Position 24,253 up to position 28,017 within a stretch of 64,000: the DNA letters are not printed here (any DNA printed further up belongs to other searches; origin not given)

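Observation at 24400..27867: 1155-aa soluble protein of unknown function; size class of PPi-dependent PEP carboxykinase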

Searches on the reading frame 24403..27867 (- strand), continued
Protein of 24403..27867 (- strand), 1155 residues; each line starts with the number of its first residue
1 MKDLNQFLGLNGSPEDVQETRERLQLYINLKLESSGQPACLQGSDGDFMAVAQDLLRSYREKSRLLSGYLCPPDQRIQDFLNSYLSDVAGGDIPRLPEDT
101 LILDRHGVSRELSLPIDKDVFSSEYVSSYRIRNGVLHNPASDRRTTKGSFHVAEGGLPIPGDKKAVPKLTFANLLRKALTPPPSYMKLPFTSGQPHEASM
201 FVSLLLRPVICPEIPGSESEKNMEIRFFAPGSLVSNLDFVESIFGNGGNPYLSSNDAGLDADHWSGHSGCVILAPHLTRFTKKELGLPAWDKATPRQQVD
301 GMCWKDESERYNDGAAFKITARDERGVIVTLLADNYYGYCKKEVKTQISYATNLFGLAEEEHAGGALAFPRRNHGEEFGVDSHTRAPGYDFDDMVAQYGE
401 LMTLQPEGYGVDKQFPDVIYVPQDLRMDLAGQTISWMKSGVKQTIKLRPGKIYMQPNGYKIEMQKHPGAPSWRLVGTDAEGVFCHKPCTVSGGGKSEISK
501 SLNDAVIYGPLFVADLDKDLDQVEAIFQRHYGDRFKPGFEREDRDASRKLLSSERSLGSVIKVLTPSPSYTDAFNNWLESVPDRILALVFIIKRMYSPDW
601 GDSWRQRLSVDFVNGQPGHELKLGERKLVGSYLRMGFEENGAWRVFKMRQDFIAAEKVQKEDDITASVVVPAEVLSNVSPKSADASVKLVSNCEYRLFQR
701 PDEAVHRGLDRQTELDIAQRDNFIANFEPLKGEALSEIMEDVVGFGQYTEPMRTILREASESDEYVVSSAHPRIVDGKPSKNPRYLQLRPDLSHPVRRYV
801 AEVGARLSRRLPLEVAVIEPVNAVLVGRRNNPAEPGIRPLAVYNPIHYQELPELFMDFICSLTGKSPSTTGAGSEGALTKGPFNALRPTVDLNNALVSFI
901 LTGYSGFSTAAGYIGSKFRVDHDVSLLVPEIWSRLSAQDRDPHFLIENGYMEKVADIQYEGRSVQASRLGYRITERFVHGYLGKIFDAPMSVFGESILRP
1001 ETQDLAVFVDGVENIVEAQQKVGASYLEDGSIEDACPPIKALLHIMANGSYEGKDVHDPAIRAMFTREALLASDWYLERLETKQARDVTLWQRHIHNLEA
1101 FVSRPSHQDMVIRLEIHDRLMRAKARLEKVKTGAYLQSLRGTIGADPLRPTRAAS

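Call 15: find_related_loci(query=window:24403-27867:-, collection=genome_contigs, flank=10000)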
Query window:24403-27867:- (1155 aa) in genome_contigs; peptide patterns used: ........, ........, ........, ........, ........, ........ (x = any residue, [..] = any of these).
380 stretches matched a pattern; 343 encode a relative of the query (tblastn E <= 1e-3); the best 80 are kept; 80 distinct loci.
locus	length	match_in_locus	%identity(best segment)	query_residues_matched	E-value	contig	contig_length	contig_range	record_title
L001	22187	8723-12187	81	1-1155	0e+0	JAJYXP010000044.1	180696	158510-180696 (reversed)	MAG: Proteobacteria bacterium isolate FK3.bin53 NODE_82_length_180696_cov_32.737940, whole genome shotgun sequence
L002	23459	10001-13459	81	1-1153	0e+0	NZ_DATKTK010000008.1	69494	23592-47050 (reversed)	MAG: Sulfuricella sp. isolate SMAG_U14079 k141_974046, whole genome shotgun sequence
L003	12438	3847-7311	80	1-1155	0e+0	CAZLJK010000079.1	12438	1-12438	MAG TPA_asm: uncultured Sulfuricella sp. isolate SRP062349_co5_237 genome assembly, contig: NODE_2032_length_12438_cov_4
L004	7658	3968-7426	80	1-1153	0e+0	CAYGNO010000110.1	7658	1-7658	MAG TPA_asm: uncultured Sulfuricella sp. isolate ERP113451_co7_46 genome assembly, contig: NODE_8153_length_7658_cov_17.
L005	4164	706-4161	80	1-1152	0e+0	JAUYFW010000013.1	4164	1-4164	MAG: Sulfurimicrobium sp. isolate C21_metabat.bin.40 C21_k141_278585, whole genome shotgun sequence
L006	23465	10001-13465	79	1-1155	0e+0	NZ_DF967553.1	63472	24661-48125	Sulfuricella sp. T08, whole genome shotgun sequence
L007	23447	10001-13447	80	1-1149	0e+0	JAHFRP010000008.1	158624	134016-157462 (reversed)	MAG: Sulfuricella sp. isolate nzgw577 NODE_35_length_158625_cov_23.357373, whole genome shotgun sequence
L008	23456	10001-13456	76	3-1154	0e+0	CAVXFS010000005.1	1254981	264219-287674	MAG: uncultured beta proteobacterium isolate MFD02416.bin.2.165 genome assembly, contig: contig_41708, whole genome shot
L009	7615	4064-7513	76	3-1153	0e+0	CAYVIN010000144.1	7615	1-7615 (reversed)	MAG TPA_asm: uncultured Sulfuricella sp. isolate SRP302447_co3_331 genome assembly, contig: NODE_27730_length_7615_cov_1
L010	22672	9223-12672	75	3-1153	0e+0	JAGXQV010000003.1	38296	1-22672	MAG: Sulfuricella sp. isolate CROMO_A_6 c_000000000213, whole genome shotgun sequence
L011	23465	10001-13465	95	1-1155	0e+0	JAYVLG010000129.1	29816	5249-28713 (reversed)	MAG: Sulfurirhabdus sp. isolate GL54_UP_metabat_36 GL54_UP_metabat_36_128, whole genome shotgun sequence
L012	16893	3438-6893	75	3-1154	0e+0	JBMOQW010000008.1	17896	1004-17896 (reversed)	MAG: Pseudomonadota bacterium isolate Betzabe_MAG164 MAG164_8, whole genome shotgun sequence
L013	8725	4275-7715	74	8-1155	0e+0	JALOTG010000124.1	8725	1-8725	MAG: Thiobacillaceae bacterium isolate Prado227 scaffold_11128, whole genome shotgun sequence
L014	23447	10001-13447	72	3-1150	0e+0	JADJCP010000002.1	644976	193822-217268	MAG: Hydrogenophilales bacterium isolate Aved_18-Q3-R54-62_BATAC.570 tig00005509-10-6448800, whole genome shotgun sequen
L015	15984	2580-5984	72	18-1155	0e+0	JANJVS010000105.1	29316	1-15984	MAG: Rhodocyclaceae bacterium isolate RC263_metabat.bin.43 RC263_k141_132615, whole genome shotgun sequence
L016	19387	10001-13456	70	1-1151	0e+0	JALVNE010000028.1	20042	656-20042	MAG: Sedimenticola sp. isolate A3_maxbin2_scaf2bin.168 A3_NODE_1268_length_20042_cov_40.649259, whole genome shotgun seq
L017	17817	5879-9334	70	1-1151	0e+0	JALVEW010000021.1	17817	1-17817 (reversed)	MAG: Sedimenticola sp. isolate 134-614_metabat2_scaf2bin.133 134-614_scaffold_1196_c1, whole genome shotgun sequence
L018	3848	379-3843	70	3-1155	0e+0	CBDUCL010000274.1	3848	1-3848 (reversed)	MAG TPA_asm: uncultured Chromatiales bacterium isolate ERR2431959_binner123_Refined_29 genome assembly, contig: ERZ23878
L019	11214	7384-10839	69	1-1151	0e+0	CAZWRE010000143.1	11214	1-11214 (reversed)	MAG TPA_asm: uncultured Sedimenticola sp. isolate binchicken_co219_186 genome assembly, contig: k141_1013400, whole geno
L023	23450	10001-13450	67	3-1151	0e+0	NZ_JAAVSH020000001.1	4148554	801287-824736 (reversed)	Endosymbiont of Lamellibrachia barhami isolate D756_A12_LB11 HiC_scaffold_1, whole genome shotgun sequence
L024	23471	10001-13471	67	1-1155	0e+0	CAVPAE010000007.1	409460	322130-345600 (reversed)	MAG: uncultured Gammaproteobacteria bacterium isolate MFD09964.bin.1.155 genome assembly, contig: contig_2355, whole gen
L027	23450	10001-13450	68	3-1151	0e+0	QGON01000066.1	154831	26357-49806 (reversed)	MAG: bacterium endosymbiont of Escarpia laminata isolate MRB-2015-B NODE_6_length_154831_cov_15.3532_ID_2563, whole geno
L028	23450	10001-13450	67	3-1151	0e+0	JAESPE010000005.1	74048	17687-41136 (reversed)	MAG: gamma proteobacterium endosymbiont of Lamellibrachia anaximandri isolate Eratosthenes 1 5, whole genome shotgun seq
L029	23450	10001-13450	67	3-1151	0e+0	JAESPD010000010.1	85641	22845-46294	MAG: gamma proteobacterium endosymbiont of Lamellibrachia anaximandri isolate Palinuro 2 10, whole genome shotgun sequen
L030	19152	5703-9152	67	3-1151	0e+0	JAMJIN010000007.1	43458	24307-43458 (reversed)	MAG: Chromatiales bacterium isolate OKLCSY NODE_7_length_43458_cov_197.345_1, whole genome shotgun sequence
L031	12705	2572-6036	66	3-1155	0e+0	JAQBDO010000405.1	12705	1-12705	MAG: Gammaproteobacteria bacterium isolate MAG_413_bin-07 413_bin-07_ctg-405, whole genome shotgun sequence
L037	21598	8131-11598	66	3-1155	0e+0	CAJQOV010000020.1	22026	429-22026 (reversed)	MAG: uncultured Gammaproteobacteria bacterium isolate 3_20180319_Bin_20180319_Bin_175_1 genome assembly, contig: c_00002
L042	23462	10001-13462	67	3-1155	0e+0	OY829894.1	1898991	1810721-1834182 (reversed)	MAG: Sedimenticolaceae bacterium isolate 6ff8635f-dff1-4316-91b4-0e33d66fd4de genome assembly, chromosome: 4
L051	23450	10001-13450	67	3-1151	0e+0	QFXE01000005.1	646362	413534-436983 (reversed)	MAG: endosymbiont of Escarpia spicata isolate A1462 scaffold1543_len646362_cov108_read99_cluster10, whole genome shotgun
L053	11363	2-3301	60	49-1147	0e+0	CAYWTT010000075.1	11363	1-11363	MAG TPA_asm: uncultured Prolixibacteraceae bacterium isolate binchicken_co152_14 genome assembly, contig: NODE_5930_leng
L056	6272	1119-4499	59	21-1147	0e+0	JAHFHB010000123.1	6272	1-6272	MAG: Candidatus Omnitrophota bacterium isolate nzgw329 NODE_24568_length_6273_cov_2.780072, whole genome shotgun sequenc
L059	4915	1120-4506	58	24-1155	0e+0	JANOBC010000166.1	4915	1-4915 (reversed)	MAG: Limisphaerales bacterium isolate VAR_18_metabat_238 VAR_18_k141_351532, whole genome shotgun sequence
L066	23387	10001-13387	58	24-1154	0e+0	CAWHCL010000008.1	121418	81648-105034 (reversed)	MAG: uncultured Verrucomicrobiae bacterium isolate MFD09286.bin.2.119 genome assembly, contig: contig_34697, whole genom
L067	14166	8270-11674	58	21-1155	0e+0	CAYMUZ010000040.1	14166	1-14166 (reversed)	MAG TPA_asm: uncultured bacterium isolate binchicken_co203_628 genome assembly, contig: k141_3543918, whole genome shotg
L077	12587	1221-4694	57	3-1155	0e+0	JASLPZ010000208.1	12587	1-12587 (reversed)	MAG: Pirellulaceae bacterium isolate Arabian11_MAG_71 NODE_208_length_12587_cov_4.283773, whole genome shotgun sequence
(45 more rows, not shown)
